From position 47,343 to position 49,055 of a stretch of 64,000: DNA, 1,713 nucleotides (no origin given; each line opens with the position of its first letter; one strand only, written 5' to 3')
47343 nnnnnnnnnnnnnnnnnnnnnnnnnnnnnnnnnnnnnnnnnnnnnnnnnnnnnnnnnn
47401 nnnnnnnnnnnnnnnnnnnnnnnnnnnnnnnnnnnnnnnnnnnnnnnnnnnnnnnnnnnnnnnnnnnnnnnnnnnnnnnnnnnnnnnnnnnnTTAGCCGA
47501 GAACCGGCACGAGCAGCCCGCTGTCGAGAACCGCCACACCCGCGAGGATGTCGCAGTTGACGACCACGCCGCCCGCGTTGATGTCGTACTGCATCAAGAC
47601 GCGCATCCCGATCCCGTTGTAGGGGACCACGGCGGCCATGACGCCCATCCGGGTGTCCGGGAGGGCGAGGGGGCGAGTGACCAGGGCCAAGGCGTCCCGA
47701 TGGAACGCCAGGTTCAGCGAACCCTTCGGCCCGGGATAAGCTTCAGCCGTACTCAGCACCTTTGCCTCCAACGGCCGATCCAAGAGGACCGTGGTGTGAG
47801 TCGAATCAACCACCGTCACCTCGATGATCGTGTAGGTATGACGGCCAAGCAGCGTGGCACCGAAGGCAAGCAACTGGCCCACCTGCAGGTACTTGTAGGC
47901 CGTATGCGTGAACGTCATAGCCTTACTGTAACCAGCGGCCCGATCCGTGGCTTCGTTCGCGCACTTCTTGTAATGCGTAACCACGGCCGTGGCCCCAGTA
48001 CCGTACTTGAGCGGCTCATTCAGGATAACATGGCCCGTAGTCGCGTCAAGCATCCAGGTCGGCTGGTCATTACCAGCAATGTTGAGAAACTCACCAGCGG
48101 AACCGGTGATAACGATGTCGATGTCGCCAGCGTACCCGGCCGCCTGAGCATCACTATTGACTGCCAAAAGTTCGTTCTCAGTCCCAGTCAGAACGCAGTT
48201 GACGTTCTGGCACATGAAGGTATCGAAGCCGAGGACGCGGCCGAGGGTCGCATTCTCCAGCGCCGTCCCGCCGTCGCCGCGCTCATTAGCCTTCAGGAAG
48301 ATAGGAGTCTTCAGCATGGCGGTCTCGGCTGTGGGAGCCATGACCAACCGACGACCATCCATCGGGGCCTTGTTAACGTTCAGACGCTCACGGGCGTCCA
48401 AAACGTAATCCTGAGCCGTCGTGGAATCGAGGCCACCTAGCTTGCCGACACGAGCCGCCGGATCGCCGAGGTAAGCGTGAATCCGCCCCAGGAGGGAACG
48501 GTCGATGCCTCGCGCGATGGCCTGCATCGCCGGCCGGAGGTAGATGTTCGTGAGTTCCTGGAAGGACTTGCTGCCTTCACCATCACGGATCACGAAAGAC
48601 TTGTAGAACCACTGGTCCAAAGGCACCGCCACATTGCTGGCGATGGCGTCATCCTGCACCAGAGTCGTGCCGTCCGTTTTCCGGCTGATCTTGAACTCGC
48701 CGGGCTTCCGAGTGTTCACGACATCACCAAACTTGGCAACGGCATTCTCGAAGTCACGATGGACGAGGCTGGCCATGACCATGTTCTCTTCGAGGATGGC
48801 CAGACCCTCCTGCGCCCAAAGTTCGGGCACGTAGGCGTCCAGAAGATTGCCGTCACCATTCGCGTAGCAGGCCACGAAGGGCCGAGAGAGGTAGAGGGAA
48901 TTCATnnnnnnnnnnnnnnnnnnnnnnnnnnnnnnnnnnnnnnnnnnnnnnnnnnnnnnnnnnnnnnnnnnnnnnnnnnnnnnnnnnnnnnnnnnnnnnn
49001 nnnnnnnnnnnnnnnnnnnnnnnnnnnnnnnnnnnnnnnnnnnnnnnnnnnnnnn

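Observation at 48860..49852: Capsid and scaffold proteins share the N-terminal peptide LYLSRP(F/W)V(A/S)C(Y/F), encoded with different codons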

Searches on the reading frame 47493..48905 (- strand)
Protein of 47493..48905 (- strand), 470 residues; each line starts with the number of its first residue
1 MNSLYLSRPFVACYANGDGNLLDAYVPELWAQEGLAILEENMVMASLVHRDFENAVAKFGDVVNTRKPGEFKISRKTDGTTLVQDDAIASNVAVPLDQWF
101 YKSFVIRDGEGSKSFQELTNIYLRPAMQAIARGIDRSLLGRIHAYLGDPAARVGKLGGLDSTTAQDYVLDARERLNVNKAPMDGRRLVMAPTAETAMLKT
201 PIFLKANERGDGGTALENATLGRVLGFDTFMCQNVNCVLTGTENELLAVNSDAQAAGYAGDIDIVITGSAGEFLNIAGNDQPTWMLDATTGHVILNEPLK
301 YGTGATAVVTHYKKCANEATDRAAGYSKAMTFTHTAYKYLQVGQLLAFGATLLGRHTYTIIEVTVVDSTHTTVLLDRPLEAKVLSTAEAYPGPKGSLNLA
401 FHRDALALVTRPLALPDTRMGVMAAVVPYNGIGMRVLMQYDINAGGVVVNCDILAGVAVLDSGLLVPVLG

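Call 4: search_protein_families(library=pfam, proteins=[window:47493-48905:-], max_evalue=0.1)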
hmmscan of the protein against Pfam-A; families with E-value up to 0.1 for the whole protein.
window:47493-48905:- (470 aa): 1 family
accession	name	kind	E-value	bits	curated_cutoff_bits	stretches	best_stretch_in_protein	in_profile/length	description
PF11651.14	P22_CoatProtein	-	3.5e-33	115.5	24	2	26-259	8-239/423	P22 coat protein - gene protein 5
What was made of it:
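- Closest known: Phage P22 coat protein gp5 and scaffolding protein gp8. Same: The capsid protein belongs to the same family (PF11651; call 4).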

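Call 5: search_protein_families(library=phrogs, proteins=[window:47493-48905:-], max_evalue=0.1)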
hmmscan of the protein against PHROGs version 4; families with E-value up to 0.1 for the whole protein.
window:47493-48905:- (470 aa): 2 families
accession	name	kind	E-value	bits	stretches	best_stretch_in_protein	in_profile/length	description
phrog_283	-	head and packaging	4.7e-62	211.5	1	20-469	3-382/385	major head protein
phrog_267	-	head and packaging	1.3e-21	78.2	1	21-236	32-260/410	major head protein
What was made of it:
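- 47493..48905 (-): Major capsid protein gene (470 aa, P22 coat-protein family), start corrected to the ATG at 48905. PF11651 E 3.5e-33, phrog_283 E 4.7e-62 (calls 4, 5).
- On P22 coat protein family (PF11651), for the capsid gene itself: 115.5 bits against a cut-off of 24 (call 4). phrog_283 E 4.7e-62 (call 5).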

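Call 6: find_homologous_proteins(query=window:47493-48905:-, max_evalue=0.00001)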
Query window:47493-48905:- (470 aa): 1278 proteins with E <= 0.00001 among 8000 candidates; the best 120 are listed.
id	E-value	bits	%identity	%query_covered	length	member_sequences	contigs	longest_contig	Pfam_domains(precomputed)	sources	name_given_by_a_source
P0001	0.0e+0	1048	100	100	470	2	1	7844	-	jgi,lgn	jgi:hypothetical protein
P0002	1.1e-245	834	81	100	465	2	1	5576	-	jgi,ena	-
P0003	8.7e-243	824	80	100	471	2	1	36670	-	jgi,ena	-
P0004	8.2e-232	788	76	100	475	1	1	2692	-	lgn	-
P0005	3.9e-231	786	77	100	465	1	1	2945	-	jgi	jgi:hypothetical protein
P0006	1.8e-224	764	74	100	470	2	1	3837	PF11651.15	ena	-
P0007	4.8e-224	762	80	91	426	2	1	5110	-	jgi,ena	-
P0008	1.7e-221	754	80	91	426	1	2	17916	-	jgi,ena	-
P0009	2.1e-221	754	75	100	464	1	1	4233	-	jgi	jgi:hypothetical protein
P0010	5.3e-220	749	75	100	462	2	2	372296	-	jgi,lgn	jgi:hypothetical protein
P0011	1.5e-219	748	74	100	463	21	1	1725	-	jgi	jgi:hypothetical protein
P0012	1.5e-216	738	73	100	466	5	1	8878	-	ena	-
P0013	9.6e-216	735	72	100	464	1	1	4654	-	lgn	-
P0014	4.2e-215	733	74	100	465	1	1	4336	-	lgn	-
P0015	1.6e-213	728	73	100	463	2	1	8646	-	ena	-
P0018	2.4e-212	724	74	100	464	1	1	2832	PF11651.15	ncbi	-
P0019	3.1e-210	717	73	100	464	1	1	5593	-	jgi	jgi:P22 coat protein - gene protein 5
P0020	1.5e-209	715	73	100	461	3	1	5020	PF11651.15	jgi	-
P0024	1.1e-205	702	71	100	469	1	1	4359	PF11651.15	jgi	jgi:hypothetical protein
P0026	1.3e-204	698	70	100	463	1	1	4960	PF11651.15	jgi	-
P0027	2.6e-204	697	70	100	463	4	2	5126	PF11651.15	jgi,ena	-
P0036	2.7e-201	687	69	100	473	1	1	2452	PF11651.15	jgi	-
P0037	2.7e-201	687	69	100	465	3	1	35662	PF11651.15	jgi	jgi:hypothetical protein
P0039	3.9e-201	687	69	100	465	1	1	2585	PF11651.15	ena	-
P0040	1.8e-200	685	68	100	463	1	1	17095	PF11651.15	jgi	-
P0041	2.1e-200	685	68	100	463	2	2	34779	PF11651.15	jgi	-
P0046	5.2e-198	677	68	100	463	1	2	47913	PF11651.15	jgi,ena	-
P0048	5.6e-197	673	67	100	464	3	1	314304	PF11651.15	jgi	-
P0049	6.1e-197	673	67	100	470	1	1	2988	PF11651.15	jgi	jgi:hypothetical protein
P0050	1.4e-196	672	66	100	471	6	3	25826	PF11651.15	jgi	-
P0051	3.5e-196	671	67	100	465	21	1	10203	PF11651.15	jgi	-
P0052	5.1e-196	670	67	100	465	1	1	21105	PF11651.15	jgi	-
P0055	1.4e-195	669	66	100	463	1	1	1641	PF11651.15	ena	-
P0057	7.0e-195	666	66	100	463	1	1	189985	PF11651.15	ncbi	-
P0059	1.7e-194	665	66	100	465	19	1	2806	PF11651.15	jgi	-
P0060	3.5e-193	661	66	100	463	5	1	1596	PF11651.15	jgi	jgi:hypothetical protein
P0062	7.4e-192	656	66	99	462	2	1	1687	PF11651.15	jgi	-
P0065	1.9e-190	652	66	100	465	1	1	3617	PF11651.15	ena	-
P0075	1.7e-179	616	68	91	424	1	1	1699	PF11651.15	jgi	-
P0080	3.2e-173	595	61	100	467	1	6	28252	PF11651.15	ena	-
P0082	5.7e-172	591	60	100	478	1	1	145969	PF11651.15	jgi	jgi:hypothetical protein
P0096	3.7e-166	572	59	100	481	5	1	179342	-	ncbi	ncbi:MAG: P22 phage major capsid protein family protein [Pirellulales bacterium]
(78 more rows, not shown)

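Call 13: find_related_loci(query=A1, collection=genome_contigs, flank=6000)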
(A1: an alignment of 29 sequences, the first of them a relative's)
Query A1 (470 aa) in genome_contigs; peptide patterns used: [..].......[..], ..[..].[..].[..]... (x = any residue, [..] = any of these).
30 stretches matched a pattern; 22 encode a relative of the query (tblastn E <= 1e-3); 22 distinct loci.
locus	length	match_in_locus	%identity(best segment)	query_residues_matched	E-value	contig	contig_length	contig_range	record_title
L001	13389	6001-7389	70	1-470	0e+0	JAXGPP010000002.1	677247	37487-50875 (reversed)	MAG: Thermoguttaceae bacterium isolate AnMBR.bin305 bin305_2, whole genome shotgun sequence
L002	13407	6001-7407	57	1-470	4e-163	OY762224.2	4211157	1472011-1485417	MAG: Thermoguttaceae bacterium isolate 39c07490-4977-4a7b-b225-7b15415de21e genome assembly, chromosome: 1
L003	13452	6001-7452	52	1-470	3e-155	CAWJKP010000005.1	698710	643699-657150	MAG: Pirellulales bacterium isolate MFD05580.bin.2.29 genome assembly, contig: contig_23355, whole genome shotgun sequen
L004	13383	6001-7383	54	1-461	3e-154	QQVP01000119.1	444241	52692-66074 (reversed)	MAG: Planctomycetota bacterium isolate MB_PLM_2 c_000000000010, whole genome shotgun sequence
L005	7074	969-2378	54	1-470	6e-154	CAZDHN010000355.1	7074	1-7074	MAG TPA_asm: uncultured Planctomycetaceae bacterium isolate binchicken_co181_562 genome assembly, contig: NODE_23061_len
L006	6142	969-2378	54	1-470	1e-154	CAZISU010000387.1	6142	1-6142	MAG TPA_asm: uncultured Planctomycetaceae bacterium isolate binchicken_co243_206 genome assembly, contig: NODE_12605_len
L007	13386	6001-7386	53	1-459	3e-149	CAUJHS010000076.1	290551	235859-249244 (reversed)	MAG: Planctomycetota bacterium isolate KLAP214 genome assembly, contig: KLAP214_516206, whole genome shotgun sequence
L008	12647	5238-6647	53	1-470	2e-145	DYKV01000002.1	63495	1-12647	MAG TPA_asm: Anaerolinea sp. isolate SulCav_AS07-7_45_67 SulCav_AS07_7_349_length_63495_cov_37_283228, whole genome shot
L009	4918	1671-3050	47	13-470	1e-127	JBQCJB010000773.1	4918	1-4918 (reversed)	MAG: Aureliella sp. isolate bin901 k141_3695549, whole genome shotgun sequence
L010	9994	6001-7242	50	58-464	1e-124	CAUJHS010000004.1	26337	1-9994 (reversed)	MAG: Planctomycetota bacterium isolate KLAP214 genome assembly, contig: KLAP214_63285, whole genome shotgun sequence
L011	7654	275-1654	41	7-470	4e-97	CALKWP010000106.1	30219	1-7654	MAG TPA_asm: uncultured Methanomassiliicoccales archaeon isolate SRR6007446_bin.11_CONCOCT_v1.1_MAG genome assembly, con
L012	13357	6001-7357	58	27-470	3e-138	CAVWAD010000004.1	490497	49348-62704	MAG: uncultured archaeon isolate MFD03726.bin.2.73 genome assembly, contig: contig_30163, whole genome shotgun sequence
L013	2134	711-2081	42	7-470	2e-93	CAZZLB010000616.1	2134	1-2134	MAG TPA_asm: uncultured Rhodoferax sp. isolate SRP124364_co1_277 genome assembly, contig: NODE_73794_length_2134_cov_4.8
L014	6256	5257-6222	47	13-330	2e-86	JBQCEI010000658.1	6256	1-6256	MAG: Aureliella sp. isolate bin122 k127_1393356, whole genome shotgun sequence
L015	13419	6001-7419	60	1-470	0e+0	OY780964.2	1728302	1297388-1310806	MAG: Thermoguttaceae bacterium isolate 5d2646e0-01ad-46f9-a460-09296c79865c genome assembly, chromosome: 1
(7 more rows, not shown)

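Call 20: find_related_loci(query=A1, collection=viral_contigs, flank=10000)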
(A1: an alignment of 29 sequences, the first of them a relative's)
Query A1 (470 aa) in viral_contigs; peptide patterns used: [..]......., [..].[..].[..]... (x = any residue, [..] = any of these).
501 stretches matched a pattern; 484 encode a relative of the query (tblastn E <= 1e-3); the best 80 are kept; 80 distinct loci.
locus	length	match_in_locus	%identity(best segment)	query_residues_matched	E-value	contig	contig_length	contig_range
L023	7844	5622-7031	100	1-470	0e+0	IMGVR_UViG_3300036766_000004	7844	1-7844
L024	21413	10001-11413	80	1-470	0e+0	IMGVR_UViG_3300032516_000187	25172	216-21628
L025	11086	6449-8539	80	1-470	0e+0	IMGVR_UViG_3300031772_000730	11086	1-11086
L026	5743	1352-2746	75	1-470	0e+0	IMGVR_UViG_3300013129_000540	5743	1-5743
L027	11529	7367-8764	75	1-470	0e+0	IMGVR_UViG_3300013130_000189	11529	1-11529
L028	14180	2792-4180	73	1-470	0e+0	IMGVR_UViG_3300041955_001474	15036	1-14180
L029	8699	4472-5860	74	1-470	0e+0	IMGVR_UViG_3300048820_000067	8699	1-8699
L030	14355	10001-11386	73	1-470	0e+0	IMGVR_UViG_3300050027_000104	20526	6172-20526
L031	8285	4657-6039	73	1-470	0e+0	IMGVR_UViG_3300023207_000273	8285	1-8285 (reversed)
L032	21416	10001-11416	71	1-470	0e+0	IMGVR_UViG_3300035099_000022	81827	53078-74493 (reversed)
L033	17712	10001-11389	71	1-470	0e+0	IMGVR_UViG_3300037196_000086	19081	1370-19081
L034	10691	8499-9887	71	1-470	0e+0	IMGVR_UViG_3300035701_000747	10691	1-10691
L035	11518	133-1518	71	1-470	0e+0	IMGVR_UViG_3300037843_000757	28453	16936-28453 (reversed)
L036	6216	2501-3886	71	1-470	0e+0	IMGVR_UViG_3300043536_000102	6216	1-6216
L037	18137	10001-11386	71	1-470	0e+0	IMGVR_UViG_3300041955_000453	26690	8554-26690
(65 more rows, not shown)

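Call 21: find_related_loci(query=A1, collection=metagenome_contigs, flank=3000)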
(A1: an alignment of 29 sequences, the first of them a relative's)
Query A1 (470 aa) in metagenome_contigs; peptide patterns used: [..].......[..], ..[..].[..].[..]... (x = any residue, [..] = any of these).
448 stretches matched a pattern; 411 encode a relative of the query (tblastn E <= 1e-3); the best 80 are kept; 80 distinct loci.
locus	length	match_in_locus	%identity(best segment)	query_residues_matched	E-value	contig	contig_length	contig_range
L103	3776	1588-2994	81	1-470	0e+0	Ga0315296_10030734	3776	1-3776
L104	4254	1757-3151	81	1-470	0e+0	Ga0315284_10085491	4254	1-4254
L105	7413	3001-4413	80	1-470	0e+0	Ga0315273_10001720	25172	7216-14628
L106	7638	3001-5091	80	1-470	0e+0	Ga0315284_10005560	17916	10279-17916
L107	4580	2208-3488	80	43-470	0e+0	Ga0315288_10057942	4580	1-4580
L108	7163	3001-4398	75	1-470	0e+0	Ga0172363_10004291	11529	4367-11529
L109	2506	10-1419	75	1-470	0e+0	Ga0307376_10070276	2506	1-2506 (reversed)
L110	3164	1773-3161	73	1-470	0e+0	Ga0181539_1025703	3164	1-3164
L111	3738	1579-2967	74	1-470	0e+0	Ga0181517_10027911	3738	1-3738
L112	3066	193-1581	73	1-470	0e+0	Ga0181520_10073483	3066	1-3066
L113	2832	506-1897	74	1-470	0e+0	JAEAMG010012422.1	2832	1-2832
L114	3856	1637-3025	71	1-470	0e+0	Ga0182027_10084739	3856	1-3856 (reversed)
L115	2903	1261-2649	71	1-470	0e+0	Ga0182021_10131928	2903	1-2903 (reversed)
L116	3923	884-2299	71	1-470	0e+0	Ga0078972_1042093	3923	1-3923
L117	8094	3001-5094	73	1-470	0e+0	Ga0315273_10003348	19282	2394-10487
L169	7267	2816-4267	55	1-470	5e-163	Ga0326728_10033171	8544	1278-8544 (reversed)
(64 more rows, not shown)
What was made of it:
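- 47493..48905 (-): There are 1278 homologues, the closest from Thermoguttaceae/Pirellulales MAGs and viral contigs (calls 6, 13, 20, 21).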

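Call 47: predict_structure(alignment_id=A2)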
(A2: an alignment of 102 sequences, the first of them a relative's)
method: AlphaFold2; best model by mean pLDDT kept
length: 470 residues; sequences in the alignment: 102
mean_pLDDT: 86.3   pTM: 0.84
mean pLDDT of the five models: 86.3, 83.7, 82.6, 80.4, 68.6
residues with pLDDT >= 90: 257; 70-90: 157; 50-70: 43; < 50: 13
segments of 3 or more residues with pLDDT < 50: 1-3, 5-9, 12-16
pLDDT, mean of each block of 10 residues (from residue 1): 46 50 80 91 88 62 66 81 77 86 90 87 94 93 89 92 93 92 91 85 79 57 77 89 93 92 91 95 90 93 94 93 94 96 95 93 96 95 95 94 91 82 86 90 91 91 92
secondary structure, 60 per line:
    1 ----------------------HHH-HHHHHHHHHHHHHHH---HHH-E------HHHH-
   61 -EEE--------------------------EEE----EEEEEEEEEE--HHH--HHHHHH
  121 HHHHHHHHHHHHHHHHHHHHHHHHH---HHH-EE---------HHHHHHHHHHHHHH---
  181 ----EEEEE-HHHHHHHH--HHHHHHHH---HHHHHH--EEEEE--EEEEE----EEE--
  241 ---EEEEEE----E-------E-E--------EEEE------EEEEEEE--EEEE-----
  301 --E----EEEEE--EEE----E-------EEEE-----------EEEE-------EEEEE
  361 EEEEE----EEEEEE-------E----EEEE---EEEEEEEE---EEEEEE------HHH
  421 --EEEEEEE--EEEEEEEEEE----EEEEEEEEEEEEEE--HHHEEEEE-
elements in order: H27-41 H56-59 E62-64 E91-93 E98-107 H115-145 H164-177 E185-189 H191-198 H201-208 H212-217 E220-224 E227-231 E236-238 E244-249 E273-276 E283-289 E292-295 E308-312 E315-317 E330-333 E345-348 E356-365 E370-375 E388-391 E395-402 E406-411 E423-429 E432-441 E446-459 E465-469
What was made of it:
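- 48864..48905 (-): Leader peptide of the major capsid protein, codons 1-14: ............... AF2 pLDDT is below 50 (call 47).
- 47493..48905 (-): AF2 pLDDT 86 (call 47).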

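Call 75: search_dna_similar(query=window:47493-48905:-, collection=phages, mode=protein, max_rows=15)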
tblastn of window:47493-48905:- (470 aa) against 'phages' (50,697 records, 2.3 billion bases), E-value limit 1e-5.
Records with a match: 112; places in all: 112; records where one place covers at least 80% of the query: 1.
Best place of each record, by identity: <60% 112.
By first word of the organism name: Vibrio 59; Streptomyces 12; Clostridium 10; Gordonia 8; Dinoroseobacter 3; Mycobacterium 2; Aeribacillus 2; Microbacterium 2; Shewanella 2; Deep-sea 2; and 9 more.
By host as written in the record: Vibrio parahaemolyticus 15; Vibrio crassostreae 10; Clostridium perfringens 9; Gordonia rubripertincta NRRL B-16540 6; Vibrio alginolyticus 5; Vibrio vulnificus 5; - 5; Streptomyces lividans JI 1326 4; and 40 more.
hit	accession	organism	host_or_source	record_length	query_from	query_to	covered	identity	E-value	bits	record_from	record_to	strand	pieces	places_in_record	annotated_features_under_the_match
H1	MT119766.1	Xanthomonas phage PBR31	Xanthomonas campestris pv. campestris ...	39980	33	453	90%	24.4%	6e-10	68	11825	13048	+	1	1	major capsid protein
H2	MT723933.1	Streptomyces phage Keanu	Streptomyces lividans JI 1326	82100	27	470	63%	34.0%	7e-19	156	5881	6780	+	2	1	7: major capsid protein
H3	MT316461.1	Streptomyces phage Galactica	Streptomyces mirabilis NRRL B-2400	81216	27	470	62%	34.2%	7e-19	155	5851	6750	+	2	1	7: major capsid protein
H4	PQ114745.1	Streptomyces phage Spocter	Streptomyces lividans JI 1326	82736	27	470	60%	34.9%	8e-19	153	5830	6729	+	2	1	7: major capsid protein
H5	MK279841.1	Streptomyces phage Hiyaa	Streptomyces lividans JI 1326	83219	27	470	60%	34.9%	8e-19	153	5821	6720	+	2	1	7: major capsid protein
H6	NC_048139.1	Streptomyces phage Hiyaa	Streptomyces lividans JI 1326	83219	27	470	60%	34.9%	8e-19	153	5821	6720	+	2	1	7: major head protein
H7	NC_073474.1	Gordonia phage VanLee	Gordonia rubripertincta NRRL B-16540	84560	23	470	62%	32.6%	2e-11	130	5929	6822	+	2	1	8: major capsid protein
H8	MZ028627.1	Gordonia phage VanLee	Gordonia rubripertincta NRRL B-16540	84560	23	470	62%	32.6%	2e-11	130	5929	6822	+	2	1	8: major capsid protein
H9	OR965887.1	Vibrio phage VpP2 MP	Vibrio parahaemolyticus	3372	20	291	58%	30.2%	4e-15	84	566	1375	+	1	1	major head protein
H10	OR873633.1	Vibrio phage VpP1 MP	Vibrio parahaemolyticus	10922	20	291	58%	30.2%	5e-15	84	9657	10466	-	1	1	major head protein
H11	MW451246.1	Vibrio phage VP11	Vibrio parahaemolyticus VP11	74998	20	291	58%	30.2%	5e-15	84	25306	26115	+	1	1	record has no annotation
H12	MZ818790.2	Vibrio phage OPA17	Vibrio campbellii HY01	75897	20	291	58%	30.2%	5e-15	84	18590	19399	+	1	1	hypothetical protein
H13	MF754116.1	Vibrio phage vB_VpaS_KF6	Vibrio parahaemolyticus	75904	20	291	58%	30.2%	5e-15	84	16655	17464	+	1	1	major capsid protein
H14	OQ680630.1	Vibrio phage PG288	Vibrio parahaemolyticus G855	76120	20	291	58%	30.2%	5e-15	84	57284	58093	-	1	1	major capsid protein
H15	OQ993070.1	Vibrio phage VPy01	Vibrio parahaemolyticus NCCP 13714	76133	20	291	58%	30.2%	5e-15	84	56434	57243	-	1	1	major capsid protein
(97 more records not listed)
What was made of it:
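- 48864..48905 (-): It lies N-terminal to the start of the phrog_283, Pfam and cultured-phage alignments, which begin at residues 20-33 (calls 4, 5, 75).
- Closest known: Phage P22 coat protein gp5 and scaffolding protein gp8. Different: Family profiles and the hits to cultured phages start at capsid residues 20-33, after the leader (calls 4, 5, 75).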

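Call 79: find_homologous_proteins(query=A5, max_evalue=0.001)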
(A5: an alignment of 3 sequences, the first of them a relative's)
Query A5 (3 sequences) (70 aa, profile of the alignment): 8 proteins with E <= 0.001 among 20 candidates.
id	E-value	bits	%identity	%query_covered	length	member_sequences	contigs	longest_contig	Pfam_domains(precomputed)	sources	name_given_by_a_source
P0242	2.0e-17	81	68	80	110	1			-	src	-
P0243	1.5e-16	78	61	81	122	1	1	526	-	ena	-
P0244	1.8e-15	75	64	80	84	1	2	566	-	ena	-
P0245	5.2e-15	73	66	80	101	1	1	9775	-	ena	-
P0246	7.1e-15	73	61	81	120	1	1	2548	-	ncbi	ncbi:MAG: hypothetical protein WD005_05075, partial [Haliea sp.]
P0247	2.8e-14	71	63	81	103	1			-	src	-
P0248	4.5e-14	70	54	81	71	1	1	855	-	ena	-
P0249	1.3e-8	53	54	80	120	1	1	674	-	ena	-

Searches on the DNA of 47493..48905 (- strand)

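Call 53: search_rna_families(source=L025, start=6400, end=7400, threshold=evalue, max_evalue=0.01)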
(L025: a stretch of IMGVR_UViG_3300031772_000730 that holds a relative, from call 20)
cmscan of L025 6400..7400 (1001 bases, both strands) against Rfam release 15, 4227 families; matches with E-value up to 0.01: 1.
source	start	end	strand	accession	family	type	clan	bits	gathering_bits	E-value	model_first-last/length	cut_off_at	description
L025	6466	7165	+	RF00028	Intron_gpI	Intron;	-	28.2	50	5.5e-05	1-253/253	no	Group I catalytic intron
